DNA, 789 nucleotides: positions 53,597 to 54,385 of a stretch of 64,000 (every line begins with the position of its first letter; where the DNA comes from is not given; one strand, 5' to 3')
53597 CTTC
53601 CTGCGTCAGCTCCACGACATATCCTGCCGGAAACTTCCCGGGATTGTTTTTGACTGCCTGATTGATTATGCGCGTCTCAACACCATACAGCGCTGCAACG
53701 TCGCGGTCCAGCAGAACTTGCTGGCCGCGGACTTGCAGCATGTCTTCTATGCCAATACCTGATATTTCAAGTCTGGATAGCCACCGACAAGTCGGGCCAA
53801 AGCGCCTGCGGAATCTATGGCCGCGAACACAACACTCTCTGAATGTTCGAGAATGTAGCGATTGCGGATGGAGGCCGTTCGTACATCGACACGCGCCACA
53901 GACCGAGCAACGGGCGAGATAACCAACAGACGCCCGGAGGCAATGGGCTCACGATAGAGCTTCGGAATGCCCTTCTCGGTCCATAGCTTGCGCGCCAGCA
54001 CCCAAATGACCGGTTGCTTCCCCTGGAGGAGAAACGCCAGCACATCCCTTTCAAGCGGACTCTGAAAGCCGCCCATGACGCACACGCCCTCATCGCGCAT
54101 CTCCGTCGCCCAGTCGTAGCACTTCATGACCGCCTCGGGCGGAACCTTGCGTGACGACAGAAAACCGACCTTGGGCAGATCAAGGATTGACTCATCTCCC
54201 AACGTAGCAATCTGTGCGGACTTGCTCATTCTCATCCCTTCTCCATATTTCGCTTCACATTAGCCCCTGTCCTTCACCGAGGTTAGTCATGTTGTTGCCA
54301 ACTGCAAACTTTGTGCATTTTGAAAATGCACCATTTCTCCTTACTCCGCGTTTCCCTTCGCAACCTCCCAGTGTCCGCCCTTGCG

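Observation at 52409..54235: Unassigned three-gene operon: divergent DprA/SLOG-like protein, ORF6N DNA-binding protein and a 255-aa protein of unknown family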

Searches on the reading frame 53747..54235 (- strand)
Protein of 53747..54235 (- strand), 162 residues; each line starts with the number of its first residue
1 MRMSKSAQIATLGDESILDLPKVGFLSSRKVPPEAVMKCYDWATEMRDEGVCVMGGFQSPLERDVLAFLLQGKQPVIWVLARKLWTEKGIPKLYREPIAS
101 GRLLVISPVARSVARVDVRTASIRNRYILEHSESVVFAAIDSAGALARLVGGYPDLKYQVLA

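Call 3: search_protein_families(library=pfam, proteins=[window:53747-54235:-], max_evalue=0.1)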
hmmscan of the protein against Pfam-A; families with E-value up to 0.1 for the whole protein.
window:53747-54235:- (162 aa): 1 family
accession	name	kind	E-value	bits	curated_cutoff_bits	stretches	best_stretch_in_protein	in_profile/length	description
PF02481.21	DNA_processg_A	-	0.012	15.3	29.6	1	12-146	34-171/212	DNA recombination-mediator protein A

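Call 4: search_protein_families(library=padloc, proteins=[window:53747-54235:-], max_evalue=0.1)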
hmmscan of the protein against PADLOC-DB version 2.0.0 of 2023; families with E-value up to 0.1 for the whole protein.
window:53747-54235:- (162 aa): 1 family
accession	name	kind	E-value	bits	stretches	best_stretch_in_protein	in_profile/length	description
PDLC03927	PsyrA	-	5.6e-12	43.5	1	12-142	123-251/398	-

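Call 5: search_protein_families(library=ncbifam, proteins=[window:53747-54235:-], max_evalue=0.1)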
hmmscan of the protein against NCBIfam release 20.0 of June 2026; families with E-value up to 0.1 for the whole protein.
window:53747-54235:- (162 aa): 0 families

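Call 7: search_protein_families(library=phrogs, proteins=[window:53747-54235:-], max_evalue=0.1)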
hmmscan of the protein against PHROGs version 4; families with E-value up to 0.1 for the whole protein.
window:53747-54235:- (162 aa): 0 families

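Call 15: find_homologous_proteins(query=window:53747-54235:-)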
Query window:53747-54235:- (162 aa): 300 proteins with E <= 0.001 among 403 candidates; the best 120 are listed.
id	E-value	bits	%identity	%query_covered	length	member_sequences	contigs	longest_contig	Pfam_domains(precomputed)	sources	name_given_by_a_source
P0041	3.0e-94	331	93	100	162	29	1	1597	-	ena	-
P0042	3.3e-89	314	89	99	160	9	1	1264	-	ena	-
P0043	4.9e-89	314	90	99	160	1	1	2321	-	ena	-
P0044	1.8e-88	312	90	99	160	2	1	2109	-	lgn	-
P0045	3.3e-87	308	89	99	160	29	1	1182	-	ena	-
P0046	4.4e-87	308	88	99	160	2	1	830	-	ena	-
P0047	1.6e-86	306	87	99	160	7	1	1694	-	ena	-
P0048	1.7e-86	306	87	99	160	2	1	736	-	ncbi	-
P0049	3.4e-85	301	88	99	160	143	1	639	-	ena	-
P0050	8.7e-84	297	88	99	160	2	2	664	-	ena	-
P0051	4.7e-82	291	85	99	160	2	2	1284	-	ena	-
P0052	1.2e-81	290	82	99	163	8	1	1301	-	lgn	-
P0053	1.6e-81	289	83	99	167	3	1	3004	-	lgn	-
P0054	2.3e-81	289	84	99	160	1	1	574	-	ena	-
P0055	5.8e-81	288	83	99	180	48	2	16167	-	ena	-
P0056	9.8e-81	287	82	99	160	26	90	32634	-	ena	-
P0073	2.9e-77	276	80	97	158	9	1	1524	PF02481.22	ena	-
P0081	1.4e-75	270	79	96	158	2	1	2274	PF02481.22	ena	-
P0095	6.9e-67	242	73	90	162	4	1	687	PF02481.22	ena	-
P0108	2.5e-63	230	69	91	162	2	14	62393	PF02481.22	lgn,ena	-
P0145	3.6e-49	184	57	89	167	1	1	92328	-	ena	-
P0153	3.2e-48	181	56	94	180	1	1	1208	PF02481.22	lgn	-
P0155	1.9e-47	179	56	90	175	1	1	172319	-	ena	-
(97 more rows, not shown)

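Call 16: find_encoding_contigs(protein=P0056, flank=6000, max_places=6)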
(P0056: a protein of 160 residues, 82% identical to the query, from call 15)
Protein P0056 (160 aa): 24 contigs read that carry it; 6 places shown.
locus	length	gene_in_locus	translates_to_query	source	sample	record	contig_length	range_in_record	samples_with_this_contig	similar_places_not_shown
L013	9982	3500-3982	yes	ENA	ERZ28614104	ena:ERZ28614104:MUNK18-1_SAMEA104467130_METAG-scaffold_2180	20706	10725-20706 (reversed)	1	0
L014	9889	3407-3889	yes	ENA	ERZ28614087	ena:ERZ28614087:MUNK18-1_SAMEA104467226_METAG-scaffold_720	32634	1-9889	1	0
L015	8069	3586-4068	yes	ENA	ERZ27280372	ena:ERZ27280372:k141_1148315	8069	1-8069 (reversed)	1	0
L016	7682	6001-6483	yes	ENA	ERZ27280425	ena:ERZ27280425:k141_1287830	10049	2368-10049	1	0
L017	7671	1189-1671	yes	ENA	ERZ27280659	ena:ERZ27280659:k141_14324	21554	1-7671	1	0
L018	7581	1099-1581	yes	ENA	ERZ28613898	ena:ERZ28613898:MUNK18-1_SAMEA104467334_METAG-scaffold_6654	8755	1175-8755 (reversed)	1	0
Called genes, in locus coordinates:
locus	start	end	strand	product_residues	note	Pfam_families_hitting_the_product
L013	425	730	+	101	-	-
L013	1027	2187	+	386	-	PF17761:DUF1016_N, PF06250:YhcG_C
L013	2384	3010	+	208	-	PF00072:Response_reg, PF00486:Trans_reg_C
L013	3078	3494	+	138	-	-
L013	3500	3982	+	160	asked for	-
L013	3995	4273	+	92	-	PF01027:Bax1-I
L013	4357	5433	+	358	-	PF13243:SQHop_cyclase_C (faint)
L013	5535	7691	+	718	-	PF07715:Plug, PF00593:TonB_dep_Rec_b-barrel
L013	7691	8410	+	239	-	PF02463:SMC_N (weak), PF00005:ABC_tran, PF13304:AAA_21 (faint)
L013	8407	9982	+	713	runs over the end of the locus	PF02687:FtsX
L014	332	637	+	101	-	-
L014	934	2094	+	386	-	PF17761:DUF1016_N, PF06250:YhcG_C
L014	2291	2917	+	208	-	PF00072:Response_reg, PF00486:Trans_reg_C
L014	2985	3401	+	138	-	-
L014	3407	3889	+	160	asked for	-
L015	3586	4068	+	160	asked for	-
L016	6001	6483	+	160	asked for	-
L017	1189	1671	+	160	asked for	-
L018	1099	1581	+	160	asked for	-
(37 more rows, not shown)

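Call 17: find_encoding_contigs(protein=P0108, flank=6000, max_places=5)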
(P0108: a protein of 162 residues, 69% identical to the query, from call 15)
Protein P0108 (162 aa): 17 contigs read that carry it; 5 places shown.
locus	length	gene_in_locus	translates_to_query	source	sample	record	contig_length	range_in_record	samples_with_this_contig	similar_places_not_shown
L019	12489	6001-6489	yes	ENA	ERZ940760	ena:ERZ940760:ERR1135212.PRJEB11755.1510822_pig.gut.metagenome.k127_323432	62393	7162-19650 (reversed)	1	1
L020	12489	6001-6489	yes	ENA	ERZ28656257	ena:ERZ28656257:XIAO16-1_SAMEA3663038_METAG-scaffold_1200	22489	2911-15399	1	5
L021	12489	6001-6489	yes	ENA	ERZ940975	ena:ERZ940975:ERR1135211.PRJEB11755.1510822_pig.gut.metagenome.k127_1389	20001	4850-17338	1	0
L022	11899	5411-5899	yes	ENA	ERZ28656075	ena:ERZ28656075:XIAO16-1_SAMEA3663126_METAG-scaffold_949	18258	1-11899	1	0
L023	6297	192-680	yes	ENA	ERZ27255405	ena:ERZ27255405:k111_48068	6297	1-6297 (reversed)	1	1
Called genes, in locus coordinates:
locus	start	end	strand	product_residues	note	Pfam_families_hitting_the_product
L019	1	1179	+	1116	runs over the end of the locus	PF13091:PLDc_2, PF04851:ResIII (faint), PF00176:SNF2-rel_dom (weak), PF00271:Helicase_C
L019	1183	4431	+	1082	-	PF20473:MmeI_Mtase (weak), PF07669:Eco57I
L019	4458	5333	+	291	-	-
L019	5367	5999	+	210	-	-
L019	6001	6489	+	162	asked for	PF02481:DNA_processg_A (weak)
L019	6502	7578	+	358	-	PF04326:SLFN_AlbA_2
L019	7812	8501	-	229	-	PF12686:DUF3800 (weak)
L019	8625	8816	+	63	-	-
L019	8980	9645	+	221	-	PF00149:Metallophos, PF12850:Metallophos_2, PF14582:Metallophos_3 (faint)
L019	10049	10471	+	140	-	-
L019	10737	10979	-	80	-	-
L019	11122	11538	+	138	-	-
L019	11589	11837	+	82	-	-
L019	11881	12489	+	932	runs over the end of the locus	PF12705:PDDEXK_1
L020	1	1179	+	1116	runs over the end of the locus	PF13091:PLDc_2, PF04851:ResIII (faint), PF00176:SNF2-rel_dom (weak), PF00271:Helicase_C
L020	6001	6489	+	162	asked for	PF02481:DNA_processg_A (weak)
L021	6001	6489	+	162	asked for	PF02481:DNA_processg_A (weak)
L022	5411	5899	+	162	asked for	PF02481:DNA_processg_A (weak)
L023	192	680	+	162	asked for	PF02481:DNA_processg_A (weak)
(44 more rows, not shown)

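Call 18: find_encoding_contigs(protein=P0155, flank=6000, max_places=2)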
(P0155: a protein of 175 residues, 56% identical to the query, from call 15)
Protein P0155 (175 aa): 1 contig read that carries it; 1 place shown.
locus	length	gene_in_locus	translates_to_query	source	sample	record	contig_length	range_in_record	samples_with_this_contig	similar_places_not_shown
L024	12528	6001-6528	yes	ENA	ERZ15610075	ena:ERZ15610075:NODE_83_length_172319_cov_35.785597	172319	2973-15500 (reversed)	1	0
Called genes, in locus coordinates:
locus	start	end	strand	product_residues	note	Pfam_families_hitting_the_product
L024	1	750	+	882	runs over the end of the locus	PF20473:MmeI_Mtase, PF07669:Eco57I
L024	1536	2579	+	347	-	PF00004:AAA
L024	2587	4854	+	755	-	PF00082:Peptidase_S8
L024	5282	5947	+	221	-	-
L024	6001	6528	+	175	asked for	-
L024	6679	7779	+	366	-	PF13776:DUF4172, PF02661:Fic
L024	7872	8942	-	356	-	PF03781:FGE-sulfatase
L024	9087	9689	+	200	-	PF04545:Sigma70_r4 (faint), PF08281:Sigma70_r4_2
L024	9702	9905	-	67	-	PF12668:DUF3791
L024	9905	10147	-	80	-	-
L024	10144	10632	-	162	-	PF13151:DUF3990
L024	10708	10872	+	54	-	PF01850:PIN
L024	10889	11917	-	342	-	-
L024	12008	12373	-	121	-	-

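Call 19: find_encoding_contigs(protein=P0145, flank=6000, max_places=2)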
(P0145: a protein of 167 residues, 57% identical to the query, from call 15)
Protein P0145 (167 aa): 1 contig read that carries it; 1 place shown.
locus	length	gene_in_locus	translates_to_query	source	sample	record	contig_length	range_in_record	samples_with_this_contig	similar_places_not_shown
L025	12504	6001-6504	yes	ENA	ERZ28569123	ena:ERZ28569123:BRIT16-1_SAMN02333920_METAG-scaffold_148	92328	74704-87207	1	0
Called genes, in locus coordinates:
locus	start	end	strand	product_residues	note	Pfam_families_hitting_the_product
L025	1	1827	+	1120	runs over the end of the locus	PF13091:PLDc_2 (weak), PF00176:SNF2-rel_dom (faint), PF04851:ResIII (faint), PF00271:Helicase_C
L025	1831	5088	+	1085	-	PF02384:N6_Mtase (faint), PF01170:UPF0020 (faint), PF20473:MmeI_Mtase, PF07669:Eco57I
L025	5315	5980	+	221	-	-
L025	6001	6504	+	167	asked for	-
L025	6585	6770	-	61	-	-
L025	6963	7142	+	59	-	-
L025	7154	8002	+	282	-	PF08843:AbiEii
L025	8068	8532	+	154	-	-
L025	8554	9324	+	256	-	PF01791:DeoC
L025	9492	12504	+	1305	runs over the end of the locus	-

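Call 54: find_related_loci(query=A4, collection=metagenome_contigs, flank=5000)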
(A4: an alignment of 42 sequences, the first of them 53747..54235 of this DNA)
Query A4 (162 aa) in metagenome_contigs; peptide patterns used: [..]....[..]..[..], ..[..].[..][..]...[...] (x = any residue, [..] = any of these).
376 stretches matched a pattern; 261 encode a relative of the query (tblastn E <= 1e-3); the best 80 are kept; 80 distinct loci.
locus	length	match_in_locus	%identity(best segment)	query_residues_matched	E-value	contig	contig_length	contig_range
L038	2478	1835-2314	91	3-162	1e-99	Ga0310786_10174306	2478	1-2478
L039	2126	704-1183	89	3-162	4e-99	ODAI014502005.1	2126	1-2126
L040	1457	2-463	92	9-162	5e-100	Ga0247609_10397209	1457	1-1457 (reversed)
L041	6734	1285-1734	90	2-151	6e-89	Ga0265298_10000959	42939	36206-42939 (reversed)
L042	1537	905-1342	90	3-148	2e-92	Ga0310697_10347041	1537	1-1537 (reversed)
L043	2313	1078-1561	86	3-162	3e-73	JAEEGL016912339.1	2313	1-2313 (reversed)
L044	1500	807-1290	86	3-162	3e-73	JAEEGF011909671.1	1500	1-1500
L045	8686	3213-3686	61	3-162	2e-61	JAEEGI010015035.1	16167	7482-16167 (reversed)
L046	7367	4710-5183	61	3-162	2e-61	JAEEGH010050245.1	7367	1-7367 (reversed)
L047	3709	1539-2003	60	6-162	5e-59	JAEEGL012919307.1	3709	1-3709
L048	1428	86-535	61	11-162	1e-60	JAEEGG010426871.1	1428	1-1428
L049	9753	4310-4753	59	12-161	3e-57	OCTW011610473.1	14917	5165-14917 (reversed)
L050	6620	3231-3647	58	12-150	4e-57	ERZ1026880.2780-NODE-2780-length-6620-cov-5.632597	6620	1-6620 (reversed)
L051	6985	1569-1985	59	12-150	3e-57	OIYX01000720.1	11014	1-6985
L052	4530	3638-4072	57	6-150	3e-57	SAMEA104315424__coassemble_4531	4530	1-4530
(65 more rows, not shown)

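Call 55: search_solved_structures(query=A4, max_evalue=10, show_alignments=2)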
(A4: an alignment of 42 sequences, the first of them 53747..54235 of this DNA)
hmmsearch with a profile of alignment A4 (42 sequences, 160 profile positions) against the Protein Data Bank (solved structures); distinct sequences matched with E-value up to 10: 3.
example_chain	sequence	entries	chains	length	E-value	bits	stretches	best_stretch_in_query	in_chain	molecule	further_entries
7jro_b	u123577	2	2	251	0.6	12.8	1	40-87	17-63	Cytochrome c oxidase subunit 2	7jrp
5x42_A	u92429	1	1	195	0.6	12.8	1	24-66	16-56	DotN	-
3hyu_B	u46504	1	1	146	1.9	11.2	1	83-148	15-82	Hemoglobin subunit beta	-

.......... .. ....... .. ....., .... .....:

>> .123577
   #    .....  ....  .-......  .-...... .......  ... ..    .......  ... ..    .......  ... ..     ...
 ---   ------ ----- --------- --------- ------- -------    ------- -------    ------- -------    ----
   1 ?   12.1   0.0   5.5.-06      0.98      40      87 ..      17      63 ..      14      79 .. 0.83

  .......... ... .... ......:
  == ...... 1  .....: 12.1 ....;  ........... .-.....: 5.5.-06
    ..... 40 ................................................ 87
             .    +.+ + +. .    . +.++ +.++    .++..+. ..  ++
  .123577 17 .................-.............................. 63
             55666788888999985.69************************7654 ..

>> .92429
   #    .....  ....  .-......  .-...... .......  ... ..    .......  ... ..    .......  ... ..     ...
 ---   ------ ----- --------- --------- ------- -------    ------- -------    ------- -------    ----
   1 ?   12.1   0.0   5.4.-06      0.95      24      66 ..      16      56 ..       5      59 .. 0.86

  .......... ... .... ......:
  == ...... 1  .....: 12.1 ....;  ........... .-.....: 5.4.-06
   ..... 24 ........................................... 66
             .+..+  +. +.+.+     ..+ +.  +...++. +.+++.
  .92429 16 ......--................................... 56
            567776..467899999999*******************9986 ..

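Call 66: predict_structure(alignment_id=A4)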
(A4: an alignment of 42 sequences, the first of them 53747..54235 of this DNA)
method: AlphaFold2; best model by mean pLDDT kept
length: 162 residues; sequences in the alignment: 42
mean_pLDDT: 92.8   pTM: 0.88
mean pLDDT of the five models: 92.8, 91.7, 88.3, 88.1, 87.1
residues with pLDDT >= 90: 143; 70-90: 12; 50-70: 2; < 50: 5
segments of 3 or more residues with pLDDT < 50: 1-5
pLDDT, mean of each block of 10 residues (from residue 1): 57 96 95 95 98 94 96 97 91 95 96 91 97 97 93 96 94
secondary structure, 60 per line:
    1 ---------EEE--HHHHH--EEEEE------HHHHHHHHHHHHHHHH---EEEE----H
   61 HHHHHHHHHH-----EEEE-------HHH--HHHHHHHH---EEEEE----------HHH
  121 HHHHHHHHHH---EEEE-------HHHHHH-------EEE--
elements in order: E10-12 H15-19 E22-26 H33-48 E52-55 H60-70 E76-79 H92-99 E103-107 H118-130 E134-137 H145-150 E158-160

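Call 70: fold_search(model_id=the predicted structure, library=pdb)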
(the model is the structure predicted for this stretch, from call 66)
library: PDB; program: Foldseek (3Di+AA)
matches with E <= 10: 1536; with E <= 0.001: 26
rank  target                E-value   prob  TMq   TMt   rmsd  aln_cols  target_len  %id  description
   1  4ljk_G                2.1e-08  1.00  0.69  0.54   4.1       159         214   18  Structural insights into the unique single-stranded DNA binding mode of DNA processing protein A from Helicobacter pyl (released 2014-01-01)
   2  3uqz_C                5.7e-08  1.00  0.67  0.41   4.2       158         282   16  X-ray structure of DNA processing protein A (DprA) from Streptococcus pneumoniae (released 2012-08-29)
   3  5mll_B                6.5e-08  1.00  0.70  0.53   4.3       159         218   18  Structure of HpDprA at 1.9 Angstroms resolution (released 2017-12-20)
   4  4ljl_A                1.2e-07  1.00  0.68  0.53   4.0       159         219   18  Structural insights into the unique single-stranded DNA binding mode of DNA processing protein A from Helicobacter pyl (released 2014-01-01)
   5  8zva                  1.2e-07  1.00  0.66  0.37   5.7       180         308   13  structure of ShosA from E.coli APEC O1 (released 2025-04-09)
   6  4ljr_A                1.2e-07  1.00  0.68  0.54   4.1       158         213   18  Structural insights into the unique single-stranded DNA binding mode of DNA processing protein A from Helicobacter pyl (released 2014-01-01)
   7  3uqz_B                1.3e-07  1.00  0.68  0.42   4.1       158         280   16  X-ray structure of DNA processing protein A (DprA) from Streptococcus pneumoniae (released 2012-08-29)
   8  4ljk_B                1.3e-07  1.00  0.68  0.53   4.2       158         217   18  Structural insights into the unique single-stranded DNA binding mode of DNA processing protein A from Helicobacter pyl (released 2014-01-01)
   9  5mll_A                1.5e-07  1.00  0.70  0.54   3.9       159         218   18  Structure of HpDprA at 1.9 Angstroms resolution (released 2017-12-20)
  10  3maj                  4.1e-07  1.00  0.71  0.35   3.9       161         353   16  Crystal structure of putative DNA processing protein DprA from Rhodopseudomonas palustris CGA009 (released 2010-05-12)
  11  4ljk_F                5.0e-07  1.00  0.69  0.53   4.0       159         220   18  Structural insights into the unique single-stranded DNA binding mode of DNA processing protein A from Helicobacter pyl (released 2014-01-01)
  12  4ljk_A                5.0e-07  1.00  0.68  0.53   4.1       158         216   18  Structural insights into the unique single-stranded DNA binding mode of DNA processing protein A from Helicobacter pyl (released 2014-01-01)
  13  3uqz_A                5.3e-07  1.00  0.68  0.42   4.1       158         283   16  X-ray structure of DNA processing protein A (DprA) from Streptococcus pneumoniae (released 2012-08-29)
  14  4ljk_D                2.0e-06  1.00  0.68  0.53   4.1       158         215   18  Structural insights into the unique single-stranded DNA binding mode of DNA processing protein A from Helicobacter pyl (released 2014-01-01)
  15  6y01_AAA              6.1e-05  1.00  0.53  0.52   4.0       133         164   13  The structure of the molybdenum cofactor binding protein from the phototrophic bacterium Rippkaea orientalis (released 2020-09-16)
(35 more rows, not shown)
